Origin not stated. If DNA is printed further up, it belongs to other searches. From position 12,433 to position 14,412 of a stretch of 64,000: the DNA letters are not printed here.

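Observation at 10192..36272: One ~64-aa module shared by the variable regions of the hook (FlgE), HAP1 (FlgK) and HAP3 (FlgL)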

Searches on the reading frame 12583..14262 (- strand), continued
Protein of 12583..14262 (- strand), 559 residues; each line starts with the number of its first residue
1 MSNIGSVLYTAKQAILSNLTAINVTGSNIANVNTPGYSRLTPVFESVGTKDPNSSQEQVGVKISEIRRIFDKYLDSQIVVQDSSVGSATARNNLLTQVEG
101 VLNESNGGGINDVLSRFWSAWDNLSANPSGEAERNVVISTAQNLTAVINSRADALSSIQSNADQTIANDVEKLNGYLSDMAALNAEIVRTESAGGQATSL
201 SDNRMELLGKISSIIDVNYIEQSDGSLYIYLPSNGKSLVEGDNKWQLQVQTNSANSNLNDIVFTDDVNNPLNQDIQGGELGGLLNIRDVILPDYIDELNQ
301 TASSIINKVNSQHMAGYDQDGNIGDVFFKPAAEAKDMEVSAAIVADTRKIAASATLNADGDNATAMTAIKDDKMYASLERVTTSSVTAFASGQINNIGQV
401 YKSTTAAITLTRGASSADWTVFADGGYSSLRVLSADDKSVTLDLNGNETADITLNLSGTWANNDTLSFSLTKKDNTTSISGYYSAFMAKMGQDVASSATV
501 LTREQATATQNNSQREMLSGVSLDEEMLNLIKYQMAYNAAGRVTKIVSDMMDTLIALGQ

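Call 70: find_encoding_contigs(protein=P0228, flank=6000, max_places=1)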
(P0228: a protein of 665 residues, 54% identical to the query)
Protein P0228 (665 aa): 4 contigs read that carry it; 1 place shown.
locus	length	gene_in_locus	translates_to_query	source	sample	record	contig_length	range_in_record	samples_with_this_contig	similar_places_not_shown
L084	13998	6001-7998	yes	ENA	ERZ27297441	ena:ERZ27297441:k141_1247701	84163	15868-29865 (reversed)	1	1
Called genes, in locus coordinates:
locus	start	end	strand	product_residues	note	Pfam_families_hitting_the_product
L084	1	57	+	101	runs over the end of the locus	PF01312:Bac_export_2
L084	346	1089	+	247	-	PF00460:Flg_bb_rod (weak), PF22692:LlgE_F_G_D1, PF06429:Flg_bbr_C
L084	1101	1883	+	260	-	PF00460:Flg_bb_rod, PF22692:LlgE_F_G_D1, PF06429:Flg_bbr_C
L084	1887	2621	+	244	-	PF13144:ChapFlgA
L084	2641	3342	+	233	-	PF02107:FlgH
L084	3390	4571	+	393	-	PF02119:FlgI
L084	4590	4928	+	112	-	PF10135:Rod-binding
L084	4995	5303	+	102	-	PF04316:FlgM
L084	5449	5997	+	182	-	PF05130:FlgN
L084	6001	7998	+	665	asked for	PF00460:Flg_bb_rod (weak), PF22638:FlgK_D1, PF06429:Flg_bbr_C (weak)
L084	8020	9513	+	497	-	PF00669:Flagellin_N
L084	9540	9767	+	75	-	PF02599:CsrA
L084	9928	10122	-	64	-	-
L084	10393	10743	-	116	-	PF03646:FlaG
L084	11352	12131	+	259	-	PF00483:NTP_transferase, PF12804:NTP_transf_3 (weak)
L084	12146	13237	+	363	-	PF01073:3Beta_HSD, PF01370:Epimerase, PF02719:Polysacc_synt_2, PF04321:RmlD_sub_bind (weak), PF16363:GDP_Man_Dehyd, PF07993:NAD_binding_4 (weak)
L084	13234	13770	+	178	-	PF00908:dTDP_sugar_isom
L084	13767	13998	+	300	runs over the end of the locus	PF01370:Epimerase, PF16363:GDP_Man_Dehyd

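Call 71: find_encoding_contigs(protein=P0283, flank=6000, max_places=1)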
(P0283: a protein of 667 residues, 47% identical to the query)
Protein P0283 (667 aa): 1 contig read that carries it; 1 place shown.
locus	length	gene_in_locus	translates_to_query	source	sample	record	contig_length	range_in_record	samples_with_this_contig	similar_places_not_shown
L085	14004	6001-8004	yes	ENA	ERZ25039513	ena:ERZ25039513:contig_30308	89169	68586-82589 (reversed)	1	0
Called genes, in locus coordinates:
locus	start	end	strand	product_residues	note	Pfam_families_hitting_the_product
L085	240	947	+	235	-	PF22692:LlgE_F_G_D1, PF06429:Flg_bbr_C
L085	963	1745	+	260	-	PF00460:Flg_bb_rod, PF22692:LlgE_F_G_D1, PF06429:Flg_bbr_C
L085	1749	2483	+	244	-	PF13144:ChapFlgA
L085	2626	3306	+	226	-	PF02107:FlgH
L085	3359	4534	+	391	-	PF02119:FlgI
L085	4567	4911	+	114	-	PF10135:Rod-binding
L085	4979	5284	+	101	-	PF04316:FlgM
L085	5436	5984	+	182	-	PF05130:FlgN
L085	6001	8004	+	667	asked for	PF22638:FlgK_D1, PF06429:Flg_bbr_C (weak)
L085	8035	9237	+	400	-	PF00669:Flagellin_N, PF00700:Flagellin_C (weak)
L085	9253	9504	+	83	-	PF02599:CsrA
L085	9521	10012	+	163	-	PF02623:FliW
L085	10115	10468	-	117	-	PF03646:FlaG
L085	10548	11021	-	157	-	-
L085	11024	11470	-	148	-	PF02561:FliS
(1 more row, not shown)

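Call 72: find_encoding_contigs(protein=P0221, flank=6000, max_places=1)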
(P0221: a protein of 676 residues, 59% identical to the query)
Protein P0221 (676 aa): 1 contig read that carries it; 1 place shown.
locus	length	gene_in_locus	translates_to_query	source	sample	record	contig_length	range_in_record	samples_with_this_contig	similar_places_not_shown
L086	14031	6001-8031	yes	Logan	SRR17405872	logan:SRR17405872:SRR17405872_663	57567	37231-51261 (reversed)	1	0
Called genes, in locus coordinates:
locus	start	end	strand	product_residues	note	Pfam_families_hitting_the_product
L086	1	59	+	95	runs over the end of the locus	PF01312:Bac_export_2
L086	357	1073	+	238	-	PF22692:LlgE_F_G_D1, PF06429:Flg_bbr_C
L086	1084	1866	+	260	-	PF00460:Flg_bb_rod, PF22692:LlgE_F_G_D1, PF06429:Flg_bbr_C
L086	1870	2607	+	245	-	PF13144:ChapFlgA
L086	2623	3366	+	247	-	PF02107:FlgH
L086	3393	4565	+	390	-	PF02119:FlgI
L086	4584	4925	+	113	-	PF10135:Rod-binding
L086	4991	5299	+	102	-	PF04316:FlgM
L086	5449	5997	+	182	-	PF05130:FlgN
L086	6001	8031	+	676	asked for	PF22638:FlgK_D1, PF06429:Flg_bbr_C (weak)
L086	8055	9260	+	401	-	PF00669:Flagellin_N, PF00700:Flagellin_C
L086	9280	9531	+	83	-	PF02599:CsrA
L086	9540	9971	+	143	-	PF02623:FliW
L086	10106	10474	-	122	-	PF03646:FlaG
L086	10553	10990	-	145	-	-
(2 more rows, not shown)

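Call 73: find_encoding_contigs(protein=P0190, flank=6000, max_places=1)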
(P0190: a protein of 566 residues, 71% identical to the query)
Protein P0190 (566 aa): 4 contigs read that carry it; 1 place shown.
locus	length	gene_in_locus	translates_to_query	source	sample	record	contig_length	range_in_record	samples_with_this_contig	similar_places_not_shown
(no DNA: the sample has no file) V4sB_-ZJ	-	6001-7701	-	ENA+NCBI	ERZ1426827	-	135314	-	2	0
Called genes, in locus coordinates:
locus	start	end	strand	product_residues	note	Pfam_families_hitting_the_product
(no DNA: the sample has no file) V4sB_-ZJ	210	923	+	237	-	PF00460:Flg_bb_rod (weak), PF22692:LlgE_F_G_D1, PF06429:Flg_bbr_C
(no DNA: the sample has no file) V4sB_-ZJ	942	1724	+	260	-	PF00460:Flg_bb_rod, PF22692:LlgE_F_G_D1, PF06429:Flg_bbr_C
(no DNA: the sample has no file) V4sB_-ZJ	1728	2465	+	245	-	PF13144:ChapFlgA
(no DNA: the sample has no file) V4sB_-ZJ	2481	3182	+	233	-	PF02107:FlgH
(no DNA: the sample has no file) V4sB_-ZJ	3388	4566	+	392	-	PF02119:FlgI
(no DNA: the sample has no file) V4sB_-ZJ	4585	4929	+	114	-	PF10135:Rod-binding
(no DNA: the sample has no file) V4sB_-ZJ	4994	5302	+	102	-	PF04316:FlgM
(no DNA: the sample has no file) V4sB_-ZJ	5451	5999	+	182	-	PF05130:FlgN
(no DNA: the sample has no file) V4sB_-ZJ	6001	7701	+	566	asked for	PF00460:Flg_bb_rod (faint), PF22638:FlgK_D1, PF06429:Flg_bbr_C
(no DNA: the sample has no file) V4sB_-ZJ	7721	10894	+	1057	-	PF00669:Flagellin_N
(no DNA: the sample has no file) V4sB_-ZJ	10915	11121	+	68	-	PF02599:CsrA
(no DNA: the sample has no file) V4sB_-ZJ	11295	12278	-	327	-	PF13174:TPR_6 (faint), PF24575:TPR_Slam (faint), PF07719:TPR_2 (faint), PF12895:ANAPC3 (weak), PF13432:TPR_16 (weak), PF13414:TPR_11 (weak), PF13432:TPR_16, PF13414:TPR_11, +7 more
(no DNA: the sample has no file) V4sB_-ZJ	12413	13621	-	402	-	PF13424:TPR_12, PF03704:BTAD (weak), PF13432:TPR_16 (weak), PF00515:TPR_1 (weak), PF13432:TPR_16, PF13414:TPR_11, PF13432:TPR_16, PF13414:TPR_11, +16 more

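Call 78: search_protein_families(library=pfam, proteins=[L083:15488-18493:-, L083:18859-20334:-, L083:12019-13227:+, L010:9986-11674:+], max_evalue=0.01)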
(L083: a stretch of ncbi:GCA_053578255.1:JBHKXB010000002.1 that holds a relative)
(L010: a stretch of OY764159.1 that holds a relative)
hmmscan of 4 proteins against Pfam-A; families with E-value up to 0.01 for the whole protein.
L083:15488-18493:- (1001 aa): 2 families
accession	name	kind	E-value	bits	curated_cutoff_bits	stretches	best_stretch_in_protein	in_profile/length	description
PF07195.17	FliD_C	-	2.4e-37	129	25.4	2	461-617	1-163/236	Flagellar hook-associated protein 2 C-terminus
PF02465.23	FliD_N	-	2e-22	80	24.8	1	13-114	1-96/97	Flagellar hook-associated protein 2 N-terminus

L083:18859-20334:- (491 aa): 2 families
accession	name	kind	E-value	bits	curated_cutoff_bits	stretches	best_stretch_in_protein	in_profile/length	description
PF00669.25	Flagellin_N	-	1.5e-35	122.7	26.6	1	5-141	1-137/139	Bacterial flagellin N-terminal helical region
PF00700.27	Flagellin_C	-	1.6e-26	92.9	23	1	405-490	1-86/86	Bacterial flagellin C-terminal helical region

L083:12019-13227:+ (402 aa): 2 families
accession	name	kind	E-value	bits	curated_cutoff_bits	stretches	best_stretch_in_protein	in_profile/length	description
PF00669.25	Flagellin_N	-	6.9e-17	62.3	26.6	1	8-142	4-139/139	Bacterial flagellin N-terminal helical region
PF00700.27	Flagellin_C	-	1.9e-07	31.8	23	1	319-401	2-86/86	Bacterial flagellin C-terminal helical region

L010:9986-11674:+ (563 aa): 3 families
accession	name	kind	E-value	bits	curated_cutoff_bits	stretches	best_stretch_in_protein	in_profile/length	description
PF22638.1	FlgK_D1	-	8.5e-60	202.7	28.6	1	98-329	1-233/233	Flagellar hook-associated protein FlgK helical domain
PF06429.18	Flg_bbr_C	-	2.4e-07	30.6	23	1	522-561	7-46/46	Flagellar basal body rod FlgEFG protein C-terminal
PF00460.25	Flg_bb_rod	-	1.4e-06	28.6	20.7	1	11-40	2-31/31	Flagella basal body rod protein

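Call 84: find_related_loci(query=A3, collection=metagenome_contigs, flank=5000)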
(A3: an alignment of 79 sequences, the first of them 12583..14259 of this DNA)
Query A3 (558 aa) in metagenome_contigs; peptide patterns used: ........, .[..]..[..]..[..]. (x = any residue, [..] = any of these).
600 stretches matched a pattern (row limit reached: there are more); 552 encode a relative of the query (tblastn E <= 1e-3); the best 80 are kept; 80 distinct loci.
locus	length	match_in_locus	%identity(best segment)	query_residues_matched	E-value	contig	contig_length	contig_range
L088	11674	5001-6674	55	3-558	0e+0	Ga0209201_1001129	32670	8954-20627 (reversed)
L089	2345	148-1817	61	1-558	0e+0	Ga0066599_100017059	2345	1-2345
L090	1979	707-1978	58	3-424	4e-169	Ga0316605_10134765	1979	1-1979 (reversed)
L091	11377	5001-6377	51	2-557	3e-118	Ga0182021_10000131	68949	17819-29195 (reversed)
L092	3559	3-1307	49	23-556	2e-107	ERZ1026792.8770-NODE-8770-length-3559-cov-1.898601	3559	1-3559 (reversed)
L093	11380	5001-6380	45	1-558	6e-105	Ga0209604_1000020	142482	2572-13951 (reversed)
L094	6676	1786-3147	42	1-556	1e-102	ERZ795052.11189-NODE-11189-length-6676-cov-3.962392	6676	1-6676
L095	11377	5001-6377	46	1-557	2e-101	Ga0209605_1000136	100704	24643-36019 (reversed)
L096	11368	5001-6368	42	3-556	2e-91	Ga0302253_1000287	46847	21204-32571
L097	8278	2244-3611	42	3-556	2e-90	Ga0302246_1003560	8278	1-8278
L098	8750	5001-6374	41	3-558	8e-88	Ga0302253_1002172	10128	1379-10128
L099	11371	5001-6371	39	6-558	5e-81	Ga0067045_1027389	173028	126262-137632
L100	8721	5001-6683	31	10-556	1e-74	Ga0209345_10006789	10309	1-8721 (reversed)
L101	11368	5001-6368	39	3-558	1e-73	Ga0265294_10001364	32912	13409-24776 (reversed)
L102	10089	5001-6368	40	2-554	1e-69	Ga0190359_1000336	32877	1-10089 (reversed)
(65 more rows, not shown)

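Call 86: search_protein_families(library=ncbifam, proteins=[window:12583-14262:-], max_evalue=0.00001)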
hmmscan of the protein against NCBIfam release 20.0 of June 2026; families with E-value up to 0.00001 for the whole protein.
window:12583-14262:- (559 aa): 4 families
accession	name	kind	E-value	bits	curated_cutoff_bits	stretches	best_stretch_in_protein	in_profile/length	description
TIGR02492.1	flgK_ends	equivalog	3e-91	306.9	170.75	2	7-403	2-376/437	flagellar hook-associated protein FlgK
TIGR03506.1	FlgEFG_subfam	subfamily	5.1e-09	36.3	70.25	1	7-71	2-67/351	flagellar hook-basal body complex protein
TIGR01396.1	FlgB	equivalog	1.3e-07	31.9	59.05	0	10-51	7-48/131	flagellar basal body rod protein FlgB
TIGR02488.1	flgG_G_neg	equivalog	2.4e-06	27.2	252.75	0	8-47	2-41/259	flagellar basal-body rod protein FlgG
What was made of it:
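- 12583..14262 (-): flgK, hook-associated protein 1 (559 aa), host of the K-type module. TIGR02492 at 306.9 bits (call 86).
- On Hook-associated protein 1, FlgK: TIGR02492 scores 306.9 bits against a cut-off of 170.75 (call 86).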
